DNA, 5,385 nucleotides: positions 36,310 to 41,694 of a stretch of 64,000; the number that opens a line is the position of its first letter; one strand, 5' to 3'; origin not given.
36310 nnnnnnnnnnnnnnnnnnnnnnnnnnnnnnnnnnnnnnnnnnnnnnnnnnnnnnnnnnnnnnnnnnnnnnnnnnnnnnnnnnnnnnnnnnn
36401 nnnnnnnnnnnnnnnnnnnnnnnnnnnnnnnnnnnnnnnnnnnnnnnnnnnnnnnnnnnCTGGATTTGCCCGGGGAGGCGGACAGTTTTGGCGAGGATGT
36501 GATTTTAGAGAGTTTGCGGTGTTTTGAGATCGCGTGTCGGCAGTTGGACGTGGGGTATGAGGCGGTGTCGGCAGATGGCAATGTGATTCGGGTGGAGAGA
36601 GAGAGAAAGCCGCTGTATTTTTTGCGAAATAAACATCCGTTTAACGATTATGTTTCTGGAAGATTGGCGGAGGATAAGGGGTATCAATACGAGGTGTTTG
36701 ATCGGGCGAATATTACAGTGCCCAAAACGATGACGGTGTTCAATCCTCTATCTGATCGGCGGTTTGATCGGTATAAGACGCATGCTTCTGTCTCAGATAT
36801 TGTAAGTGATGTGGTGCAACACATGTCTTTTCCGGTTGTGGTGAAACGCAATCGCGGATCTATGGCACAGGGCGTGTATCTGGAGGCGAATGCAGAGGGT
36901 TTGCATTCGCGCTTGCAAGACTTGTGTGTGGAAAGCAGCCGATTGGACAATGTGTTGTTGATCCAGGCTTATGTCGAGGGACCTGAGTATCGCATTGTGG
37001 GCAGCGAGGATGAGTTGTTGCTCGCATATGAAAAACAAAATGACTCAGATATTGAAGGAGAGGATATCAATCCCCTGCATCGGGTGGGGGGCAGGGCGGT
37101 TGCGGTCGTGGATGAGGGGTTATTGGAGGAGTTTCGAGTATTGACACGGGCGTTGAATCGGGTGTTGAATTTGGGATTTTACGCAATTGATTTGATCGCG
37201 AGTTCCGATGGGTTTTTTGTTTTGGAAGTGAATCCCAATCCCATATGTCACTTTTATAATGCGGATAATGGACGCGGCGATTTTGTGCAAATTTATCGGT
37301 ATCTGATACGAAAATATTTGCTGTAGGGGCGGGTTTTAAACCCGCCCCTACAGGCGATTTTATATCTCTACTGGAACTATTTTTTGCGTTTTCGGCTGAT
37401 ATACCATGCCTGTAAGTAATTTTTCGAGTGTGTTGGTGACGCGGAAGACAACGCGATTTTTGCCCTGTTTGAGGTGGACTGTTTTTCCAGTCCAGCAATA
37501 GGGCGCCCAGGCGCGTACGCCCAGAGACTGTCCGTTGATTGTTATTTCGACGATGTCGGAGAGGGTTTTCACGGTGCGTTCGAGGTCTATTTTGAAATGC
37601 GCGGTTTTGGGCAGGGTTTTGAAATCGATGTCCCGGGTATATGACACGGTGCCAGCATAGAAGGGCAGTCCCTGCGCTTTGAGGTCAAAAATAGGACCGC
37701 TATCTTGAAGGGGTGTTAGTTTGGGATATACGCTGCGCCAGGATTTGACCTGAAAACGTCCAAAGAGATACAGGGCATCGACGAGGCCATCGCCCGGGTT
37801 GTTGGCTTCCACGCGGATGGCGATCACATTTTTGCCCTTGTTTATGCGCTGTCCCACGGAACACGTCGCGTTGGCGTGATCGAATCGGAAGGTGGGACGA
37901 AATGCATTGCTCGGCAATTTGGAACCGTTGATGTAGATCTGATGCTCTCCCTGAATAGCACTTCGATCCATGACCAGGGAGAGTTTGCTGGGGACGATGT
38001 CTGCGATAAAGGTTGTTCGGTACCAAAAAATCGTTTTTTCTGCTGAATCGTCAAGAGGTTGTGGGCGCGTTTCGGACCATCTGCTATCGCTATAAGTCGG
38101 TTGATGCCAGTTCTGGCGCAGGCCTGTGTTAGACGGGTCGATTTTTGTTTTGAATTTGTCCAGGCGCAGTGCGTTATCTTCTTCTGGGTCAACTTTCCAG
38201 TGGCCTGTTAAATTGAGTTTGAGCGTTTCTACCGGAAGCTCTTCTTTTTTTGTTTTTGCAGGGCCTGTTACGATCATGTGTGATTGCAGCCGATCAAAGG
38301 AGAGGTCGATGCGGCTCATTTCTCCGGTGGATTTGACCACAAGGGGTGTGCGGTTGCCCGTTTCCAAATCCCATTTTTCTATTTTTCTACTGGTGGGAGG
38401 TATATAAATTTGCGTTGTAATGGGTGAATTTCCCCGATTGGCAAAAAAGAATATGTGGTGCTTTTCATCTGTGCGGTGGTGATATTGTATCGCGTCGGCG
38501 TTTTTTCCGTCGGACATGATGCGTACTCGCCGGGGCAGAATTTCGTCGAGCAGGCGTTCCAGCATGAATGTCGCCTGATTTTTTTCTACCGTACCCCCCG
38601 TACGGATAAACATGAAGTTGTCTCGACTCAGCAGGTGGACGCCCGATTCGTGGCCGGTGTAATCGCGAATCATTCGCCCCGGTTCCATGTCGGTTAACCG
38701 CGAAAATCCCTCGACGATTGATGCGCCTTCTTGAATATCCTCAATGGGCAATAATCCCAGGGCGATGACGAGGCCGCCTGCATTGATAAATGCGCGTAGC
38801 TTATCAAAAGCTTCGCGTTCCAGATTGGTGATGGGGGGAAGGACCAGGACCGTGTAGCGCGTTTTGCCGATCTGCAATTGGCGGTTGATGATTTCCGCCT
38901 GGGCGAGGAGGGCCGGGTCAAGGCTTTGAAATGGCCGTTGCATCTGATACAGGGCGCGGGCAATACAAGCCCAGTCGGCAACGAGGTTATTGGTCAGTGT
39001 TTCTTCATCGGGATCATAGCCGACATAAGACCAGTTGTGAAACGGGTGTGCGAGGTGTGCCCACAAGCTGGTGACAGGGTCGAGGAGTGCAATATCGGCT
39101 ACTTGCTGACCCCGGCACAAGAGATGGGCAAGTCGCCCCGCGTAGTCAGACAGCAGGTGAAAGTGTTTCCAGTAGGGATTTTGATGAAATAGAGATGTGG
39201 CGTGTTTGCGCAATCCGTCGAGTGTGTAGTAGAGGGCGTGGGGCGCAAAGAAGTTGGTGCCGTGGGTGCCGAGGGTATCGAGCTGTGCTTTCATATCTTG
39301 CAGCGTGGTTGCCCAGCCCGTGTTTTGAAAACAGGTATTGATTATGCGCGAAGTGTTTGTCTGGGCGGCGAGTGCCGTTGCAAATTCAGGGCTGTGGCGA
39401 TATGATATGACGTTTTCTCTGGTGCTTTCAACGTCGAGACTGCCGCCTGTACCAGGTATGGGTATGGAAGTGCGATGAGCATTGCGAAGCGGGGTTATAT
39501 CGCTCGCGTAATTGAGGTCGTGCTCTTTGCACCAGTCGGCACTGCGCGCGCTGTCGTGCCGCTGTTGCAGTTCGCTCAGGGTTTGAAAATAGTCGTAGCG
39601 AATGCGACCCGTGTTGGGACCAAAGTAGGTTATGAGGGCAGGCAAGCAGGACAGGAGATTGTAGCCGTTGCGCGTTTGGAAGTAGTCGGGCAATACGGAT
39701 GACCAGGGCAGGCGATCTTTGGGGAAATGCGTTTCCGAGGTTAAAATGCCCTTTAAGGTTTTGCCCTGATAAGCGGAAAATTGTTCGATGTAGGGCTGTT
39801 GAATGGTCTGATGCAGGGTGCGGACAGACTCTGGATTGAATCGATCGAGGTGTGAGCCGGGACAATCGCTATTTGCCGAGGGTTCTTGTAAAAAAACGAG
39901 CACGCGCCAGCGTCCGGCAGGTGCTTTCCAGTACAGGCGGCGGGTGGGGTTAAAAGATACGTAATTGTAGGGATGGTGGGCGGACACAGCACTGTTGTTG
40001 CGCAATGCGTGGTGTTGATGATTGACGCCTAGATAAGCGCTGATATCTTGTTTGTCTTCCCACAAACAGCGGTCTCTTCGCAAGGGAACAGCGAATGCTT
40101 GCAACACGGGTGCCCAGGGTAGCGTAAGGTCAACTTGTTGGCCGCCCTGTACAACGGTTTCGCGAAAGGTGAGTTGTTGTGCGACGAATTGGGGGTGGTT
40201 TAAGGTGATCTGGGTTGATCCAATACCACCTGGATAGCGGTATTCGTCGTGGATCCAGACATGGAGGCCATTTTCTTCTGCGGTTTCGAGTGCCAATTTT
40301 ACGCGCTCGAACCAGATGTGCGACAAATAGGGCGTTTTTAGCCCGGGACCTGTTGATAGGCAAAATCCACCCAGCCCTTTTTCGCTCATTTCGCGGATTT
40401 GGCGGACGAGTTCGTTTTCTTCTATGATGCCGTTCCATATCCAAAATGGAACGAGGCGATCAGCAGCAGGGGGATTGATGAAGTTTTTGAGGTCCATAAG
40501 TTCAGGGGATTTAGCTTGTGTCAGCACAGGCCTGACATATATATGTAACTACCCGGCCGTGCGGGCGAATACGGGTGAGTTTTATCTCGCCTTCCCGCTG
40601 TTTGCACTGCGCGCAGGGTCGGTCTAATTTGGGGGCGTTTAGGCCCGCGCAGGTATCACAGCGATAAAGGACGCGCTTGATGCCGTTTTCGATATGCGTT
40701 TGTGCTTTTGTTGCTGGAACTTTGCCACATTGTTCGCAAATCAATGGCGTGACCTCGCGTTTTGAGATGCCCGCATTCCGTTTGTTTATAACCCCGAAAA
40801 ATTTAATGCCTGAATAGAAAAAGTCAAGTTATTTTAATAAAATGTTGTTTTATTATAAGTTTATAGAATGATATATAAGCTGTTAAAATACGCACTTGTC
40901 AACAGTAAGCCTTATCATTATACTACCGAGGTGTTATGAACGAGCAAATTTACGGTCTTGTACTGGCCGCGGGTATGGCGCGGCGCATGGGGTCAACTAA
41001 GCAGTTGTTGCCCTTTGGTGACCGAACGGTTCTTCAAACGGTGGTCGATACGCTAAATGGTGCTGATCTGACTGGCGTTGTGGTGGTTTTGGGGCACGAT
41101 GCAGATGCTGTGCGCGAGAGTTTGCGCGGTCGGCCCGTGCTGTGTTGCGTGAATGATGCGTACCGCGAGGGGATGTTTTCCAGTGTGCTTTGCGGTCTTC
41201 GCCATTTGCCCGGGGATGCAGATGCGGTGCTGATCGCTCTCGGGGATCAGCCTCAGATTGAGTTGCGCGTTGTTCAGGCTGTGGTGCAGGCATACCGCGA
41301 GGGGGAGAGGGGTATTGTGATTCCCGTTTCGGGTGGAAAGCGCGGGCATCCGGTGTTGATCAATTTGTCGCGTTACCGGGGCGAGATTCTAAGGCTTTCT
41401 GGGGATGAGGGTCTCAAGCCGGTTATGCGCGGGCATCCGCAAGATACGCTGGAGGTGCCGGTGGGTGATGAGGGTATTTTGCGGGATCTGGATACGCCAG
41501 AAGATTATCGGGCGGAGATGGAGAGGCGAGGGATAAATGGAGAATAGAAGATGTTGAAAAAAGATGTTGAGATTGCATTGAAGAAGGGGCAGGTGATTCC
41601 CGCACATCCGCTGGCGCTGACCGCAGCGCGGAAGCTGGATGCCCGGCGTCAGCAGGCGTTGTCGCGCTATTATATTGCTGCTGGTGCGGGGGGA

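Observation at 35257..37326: Reverse-order cyanophycin-synthetase-like architecture: Mur-ligase (FolC/CapB-like) domain followed by an ATP-grasp domain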

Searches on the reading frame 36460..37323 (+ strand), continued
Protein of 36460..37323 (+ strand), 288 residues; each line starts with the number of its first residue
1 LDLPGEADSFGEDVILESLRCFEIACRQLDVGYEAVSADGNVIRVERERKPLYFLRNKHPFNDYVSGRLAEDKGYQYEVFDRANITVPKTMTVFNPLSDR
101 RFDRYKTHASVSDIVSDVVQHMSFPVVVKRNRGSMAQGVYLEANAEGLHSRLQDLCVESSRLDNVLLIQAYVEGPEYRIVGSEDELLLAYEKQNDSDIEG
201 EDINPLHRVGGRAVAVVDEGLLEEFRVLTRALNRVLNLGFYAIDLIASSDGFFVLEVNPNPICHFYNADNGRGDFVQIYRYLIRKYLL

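Call 70: find_encoding_contigs(protein=P0124, flank=6000, max_places=3)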
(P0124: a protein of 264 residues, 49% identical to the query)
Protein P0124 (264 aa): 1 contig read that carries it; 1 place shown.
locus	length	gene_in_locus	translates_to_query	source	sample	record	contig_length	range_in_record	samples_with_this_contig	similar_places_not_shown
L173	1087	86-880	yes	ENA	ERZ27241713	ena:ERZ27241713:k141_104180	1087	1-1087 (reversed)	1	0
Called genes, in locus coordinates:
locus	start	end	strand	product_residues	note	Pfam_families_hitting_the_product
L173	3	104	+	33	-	?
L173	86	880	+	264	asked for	PF14397:ATPgrasp_ST (faint), PF02655:ATP-grasp_3, PF08443:RimK, PF07478:Dala_Dala_lig_C (weak)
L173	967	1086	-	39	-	?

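Call 77: search_protein_families(library=pfam, proteins=[P0164, P0167, P0213, P0247, P0242, P0208, P0264], max_evalue=0.01)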
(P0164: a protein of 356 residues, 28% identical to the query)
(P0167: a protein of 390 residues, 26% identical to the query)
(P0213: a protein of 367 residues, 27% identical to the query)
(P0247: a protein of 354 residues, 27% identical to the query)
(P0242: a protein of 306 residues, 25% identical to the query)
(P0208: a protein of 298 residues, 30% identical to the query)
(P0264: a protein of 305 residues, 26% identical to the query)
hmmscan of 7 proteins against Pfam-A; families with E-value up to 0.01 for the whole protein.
P0164 (356 aa): 6 families
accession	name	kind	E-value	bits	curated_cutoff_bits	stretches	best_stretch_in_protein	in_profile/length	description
PF14398.11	ATPgrasp_YheCD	-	2.8e-11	43.6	26.8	1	287-353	179-250/255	YheC/D like ATP-grasp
PF07478.18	Dala_Dala_lig_C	-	2e-08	34.4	24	1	177-334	24-180/204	D-ala D-ala ligase C-terminus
PF14397.11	ATPgrasp_ST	-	3.7e-07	30.1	31.4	1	295-335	220-261/278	Sugar-transfer associated ATP-grasp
PF08443.16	RimK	-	4.1e-05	23.7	21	1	187-337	38-174/188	RimK-like ATP-grasp domain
PF03133.20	TTL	-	0.0024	17.6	20.1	0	307-333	236-262/292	Tubulin-tyrosine ligase family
PF02955.21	GSH-S_ATP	-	0.0082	16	23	0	192-263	34-97/175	Prokaryotic glutathione synthetase, ATP-grasp domain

P0167 (390 aa): 6 families
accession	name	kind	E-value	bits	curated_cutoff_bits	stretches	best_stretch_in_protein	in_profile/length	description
PF14398.11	ATPgrasp_YheCD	-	3.1e-09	36.9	26.8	1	319-361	207-249/255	YheC/D like ATP-grasp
PF08443.16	RimK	-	1.2e-08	35.3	21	1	181-345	22-173/188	RimK-like ATP-grasp domain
PF02955.21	GSH-S_ATP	-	7.2e-07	29.2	23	1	190-323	24-152/175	Prokaryotic glutathione synthetase, ATP-grasp domain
PF07478.18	Dala_Dala_lig_C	-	1.1e-05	25.5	24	0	294-342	130-179/204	D-ala D-ala ligase C-terminus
PF14397.11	ATPgrasp_ST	-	6.2e-05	22.8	31.4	0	133-222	6-84/278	Sugar-transfer associated ATP-grasp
PF18299.6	R2K_2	-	0.00043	20.6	26.2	1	229-338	43-131/147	ATP-grasp domain, R2K clade family 2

P0213 (367 aa): 7 families
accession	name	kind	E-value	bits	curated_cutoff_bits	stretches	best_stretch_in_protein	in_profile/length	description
PF08443.16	RimK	-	6.9e-11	42.5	21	1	190-346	32-172/188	RimK-like ATP-grasp domain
PF14397.11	ATPgrasp_ST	-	3.4e-08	33.5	31.4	1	133-226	4-86/278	Sugar-transfer associated ATP-grasp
PF07478.18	Dala_Dala_lig_C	-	8.7e-08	32.4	24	1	186-344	22-179/204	D-ala D-ala ligase C-terminus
PF14398.11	ATPgrasp_YheCD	-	1.3e-06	28.3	26.8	1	296-364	177-250/255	YheC/D like ATP-grasp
PF02955.21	GSH-S_ATP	-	4.6e-05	23.4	23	1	184-330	17-157/175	Prokaryotic glutathione synthetase, ATP-grasp domain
PF02786.22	CPSase_L_D2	-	5e-05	23.4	19.8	1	187-260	26-99/211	Carbamoyl-phosphate synthase L chain, ATP binding domain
PF02222.28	ATP-grasp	-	0.00049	20.2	27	1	181-262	12-88/179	ATP-grasp domain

P0247 (354 aa): 3 families
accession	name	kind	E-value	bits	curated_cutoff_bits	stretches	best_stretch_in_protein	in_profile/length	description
PF08443.16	RimK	-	1.1e-08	35.3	21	1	168-335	27-177/188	RimK-like ATP-grasp domain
PF14397.11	ATPgrasp_ST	-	0.0016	18.1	31.4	0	294-341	224-272/278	Sugar-transfer associated ATP-grasp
PF14398.11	ATPgrasp_YheCD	-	0.0018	18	26.8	0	305-348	207-250/255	YheC/D like ATP-grasp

P0242 (306 aa): 8 families
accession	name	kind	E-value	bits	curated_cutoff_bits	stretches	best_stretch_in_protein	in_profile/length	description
PF07478.18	Dala_Dala_lig_C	-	1.8e-13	50.9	24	1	126-281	26-179/204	D-ala D-ala ligase C-terminus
PF14397.11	ATPgrasp_ST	-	2.6e-11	43.7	31.4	2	238-283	216-261/278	Sugar-transfer associated ATP-grasp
PF08443.16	RimK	-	1.2e-09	38.5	21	1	126-283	29-172/188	RimK-like ATP-grasp domain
PF14398.11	ATPgrasp_YheCD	-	2.4e-08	34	26.8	1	247-299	196-248/255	YheC/D like ATP-grasp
PF02655.19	ATP-grasp_3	-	7.5e-07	29.8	23.2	1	84-276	1-155/160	ATP-grasp domain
PF13535.11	ATP-grasp_4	-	6.8e-06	26.2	27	1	136-176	2-45/160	ATP-grasp domain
PF02955.21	GSH-S_ATP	-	3.9e-05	23.6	23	1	122-261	19-151/175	Prokaryotic glutathione synthetase, ATP-grasp domain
PF18299.6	R2K_2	-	0.00031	21.1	26.2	1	163-276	39-130/147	ATP-grasp domain, R2K clade family 2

P0208 (298 aa): 7 families
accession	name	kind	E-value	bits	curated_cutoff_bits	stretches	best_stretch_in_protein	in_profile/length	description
PF08443.16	RimK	-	5.3e-12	46.2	21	1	111-290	20-184/188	RimK-like ATP-grasp domain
PF14397.11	ATPgrasp_ST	-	1.3e-10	41.4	31.4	2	71-188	9-125/278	Sugar-transfer associated ATP-grasp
PF14398.11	ATPgrasp_YheCD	-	1.1e-05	25.2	26.8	1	233-285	189-238/255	YheC/D like ATP-grasp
PF07478.18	Dala_Dala_lig_C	-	1.6e-05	25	24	1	122-278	25-181/204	D-ala D-ala ligase C-terminus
PF02655.19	ATP-grasp_3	-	7e-05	23.4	23.2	1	123-273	21-157/160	ATP-grasp domain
PF13535.11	ATP-grasp_4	-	0.00031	20.8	27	1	133-273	2-152/160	ATP-grasp domain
PF02955.21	GSH-S_ATP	-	0.00079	19.4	23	1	106-263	9-158/175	Prokaryotic glutathione synthetase, ATP-grasp domain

P0264 (305 aa): 7 families
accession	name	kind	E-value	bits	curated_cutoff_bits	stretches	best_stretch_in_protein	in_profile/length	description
PF08443.16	RimK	-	1.7e-09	38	21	1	114-287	28-180/188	RimK-like ATP-grasp domain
PF07478.18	Dala_Dala_lig_C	-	2.1e-08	34.3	24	1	115-276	23-179/204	D-ala D-ala ligase C-terminus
PF14398.11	ATPgrasp_YheCD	-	3.7e-07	30.1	26.8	1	227-295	176-249/255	YheC/D like ATP-grasp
PF14397.11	ATPgrasp_ST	-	2.5e-05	24.1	31.4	1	247-278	230-261/278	Sugar-transfer associated ATP-grasp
PF18299.6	R2K_2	-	0.00027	21.3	26.2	1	121-271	12-130/147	ATP-grasp domain, R2K clade family 2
PF13535.11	ATP-grasp_4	-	0.0018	18.3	27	0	128-170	2-47/160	ATP-grasp domain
PF01071.24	GARS_A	-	0.006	16.9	27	0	116-173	25-85/194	Phosphoribosylglycinamide synthetase, ATP-grasp (A) domain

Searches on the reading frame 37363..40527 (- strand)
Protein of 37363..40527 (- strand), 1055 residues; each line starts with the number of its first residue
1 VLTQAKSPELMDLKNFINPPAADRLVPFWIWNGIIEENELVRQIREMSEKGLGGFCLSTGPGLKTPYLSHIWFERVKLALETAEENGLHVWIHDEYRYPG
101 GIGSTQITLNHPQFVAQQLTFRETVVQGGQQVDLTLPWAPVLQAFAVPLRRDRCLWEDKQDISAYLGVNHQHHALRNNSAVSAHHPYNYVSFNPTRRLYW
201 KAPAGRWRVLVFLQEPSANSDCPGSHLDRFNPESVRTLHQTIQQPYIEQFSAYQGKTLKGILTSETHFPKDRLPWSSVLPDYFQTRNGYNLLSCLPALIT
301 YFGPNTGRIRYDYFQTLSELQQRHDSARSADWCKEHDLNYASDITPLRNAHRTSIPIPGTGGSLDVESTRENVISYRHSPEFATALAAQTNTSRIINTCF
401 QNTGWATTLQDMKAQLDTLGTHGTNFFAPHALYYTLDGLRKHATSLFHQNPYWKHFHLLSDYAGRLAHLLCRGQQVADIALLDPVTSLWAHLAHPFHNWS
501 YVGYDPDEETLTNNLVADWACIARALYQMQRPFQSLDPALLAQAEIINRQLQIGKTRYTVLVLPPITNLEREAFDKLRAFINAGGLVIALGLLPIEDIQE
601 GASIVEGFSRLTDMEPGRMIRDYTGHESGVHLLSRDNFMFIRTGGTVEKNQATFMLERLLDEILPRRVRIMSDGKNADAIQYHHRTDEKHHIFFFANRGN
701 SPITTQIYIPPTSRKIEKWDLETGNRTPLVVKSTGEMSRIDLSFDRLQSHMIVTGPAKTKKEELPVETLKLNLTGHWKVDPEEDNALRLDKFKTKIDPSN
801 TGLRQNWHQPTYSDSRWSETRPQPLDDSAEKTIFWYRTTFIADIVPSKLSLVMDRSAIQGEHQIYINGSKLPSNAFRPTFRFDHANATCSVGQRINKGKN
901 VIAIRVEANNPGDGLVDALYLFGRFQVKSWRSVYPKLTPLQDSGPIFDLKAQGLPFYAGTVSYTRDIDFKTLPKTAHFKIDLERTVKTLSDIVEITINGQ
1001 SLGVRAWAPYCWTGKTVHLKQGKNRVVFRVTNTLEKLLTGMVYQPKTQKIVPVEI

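Call 27: search_protein_families(library=pfam, proteins=[window:37363-40527:-], max_evalue=0.001)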
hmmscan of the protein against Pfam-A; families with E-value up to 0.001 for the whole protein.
window:37363-40527:- (1055 aa): 2 families
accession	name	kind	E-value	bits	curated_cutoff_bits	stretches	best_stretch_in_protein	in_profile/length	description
PF17132.9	Glyco_hydro_106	-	7.4e-23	81.4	29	2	192-339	227-382/743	alpha-L-rhamnosidase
PF13364.12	BetaGal_ABD2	-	1.9e-08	35.5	23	1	804-908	4-108/112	Beta-galactosidase second all-beta domain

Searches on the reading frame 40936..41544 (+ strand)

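Call 27: search_protein_families(library=pfam, proteins=[window:40936-41544:+], max_evalue=0.001)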
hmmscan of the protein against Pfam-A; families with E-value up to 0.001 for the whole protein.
window:40936-41544:+ (203 aa): 2 families
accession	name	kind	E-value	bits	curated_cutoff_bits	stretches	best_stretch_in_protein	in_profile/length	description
PF12804.13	NTP_transf_3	-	4.1e-38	131.5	27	1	7-167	1-157/160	MobA-like NTP transferase domain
PF01128.25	IspD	-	3.4e-08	34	27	1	8-129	4-126/221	2-C-methyl-D-erythritol 4-phosphate cytidylyltransferase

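Call 31: search_protein_families(library=ncbifam, proteins=[window:40936-41544:+], max_evalue=0.00001)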
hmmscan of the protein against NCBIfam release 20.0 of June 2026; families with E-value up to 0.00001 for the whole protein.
window:40936-41544:+ (203 aa): 21 families
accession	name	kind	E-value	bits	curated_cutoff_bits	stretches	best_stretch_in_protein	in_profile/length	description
NF045665.1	NTPtran_DVU1551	equivalog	2e-52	178.4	315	1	5-196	1-191/359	DVU_1551 family NTP transferase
TIGR03310.1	matur_MocA_YgfJ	equivalog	1e-45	156.1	186.45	1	8-192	3-186/188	molybdenum cofactor cytidylyltransferase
TIGR03202.1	pucB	equivalog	1.3e-26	93.5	235.05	1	6-191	2-192/192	xanthine dehydrogenase accessory protein PucB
NF045782.1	NicBOxredNboR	equivalog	7.5e-26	91.1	260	1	4-192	8-203/206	nicotine blue oxidoreductase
TIGR02665.1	molyb_mobA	equivalog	2.5e-13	50.5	151.85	1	6-143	2-135/186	molybdenum cofactor guanylyltransferase MobA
NF010933.0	PRK14353.1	equivalog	7.9e-13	47.8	505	1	4-129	5-133/453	bifunctional UDP-N-acetylglucosamine diphosphorylase/glucosamine-1-phosphate N-acetyltransferase GlmU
NF010935.0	PRK14355.1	equivalog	8.6e-13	47.7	718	1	4-126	3-127/459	bifunctional UDP-N-acetylglucosamine diphosphorylase/glucosamine-1-phosphate N-acetyltransferase GlmU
TIGR01173.1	glmU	equivalog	1.8e-12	46.9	366.85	1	8-123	4-120/452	bifunctional UDP-N-acetylglucosamine diphosphorylase/glucosamine-1-phosphate N-acetyltransferase GlmU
NF010932.0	PRK14352.1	equivalog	8.5e-12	44.5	611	1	7-125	9-131/488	bifunctional UDP-N-acetylglucosamine diphosphorylase/glucosamine-1-phosphate N-acetyltransferase GlmU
NF010934.1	PRK14354.1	equivalog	9.3e-12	44.2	450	1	7-124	2-119/447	bifunctional UDP-N-acetylglucosamine diphosphorylase/glucosamine-1-phosphate N-acetyltransferase GlmU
NF011058.0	PRK14489.1-3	exception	1.5e-10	40.1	820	1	4-162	8-166/382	molybdenum cofactor guanylyltransferase MobA, DUF3305 domain-containing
NF001457.0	PRK00317.1-3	equivalog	3.2e-09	36.6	164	1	7-139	4-132/200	molybdenum cofactor guanylyltransferase MobA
NF010940.0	PRK14360.1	equivalog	3.5e-09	35.7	602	1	9-124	6-123/452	bifunctional UDP-N-acetylglucosamine diphosphorylase/glucosamine-1-phosphate N-acetyltransferase GlmU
TIGR00453.1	ispD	equivalog_domain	4.4e-09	36.1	181.3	1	8-129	3-126/219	2-C-methyl-D-erythritol 4-phosphate cytidylyltransferase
NF010937.0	PRK14357.1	equivalog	7.5e-09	35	658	1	8-123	4-117/448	bifunctional UDP-N-acetylglucosamine diphosphorylase/glucosamine-1-phosphate N-acetyltransferase GlmU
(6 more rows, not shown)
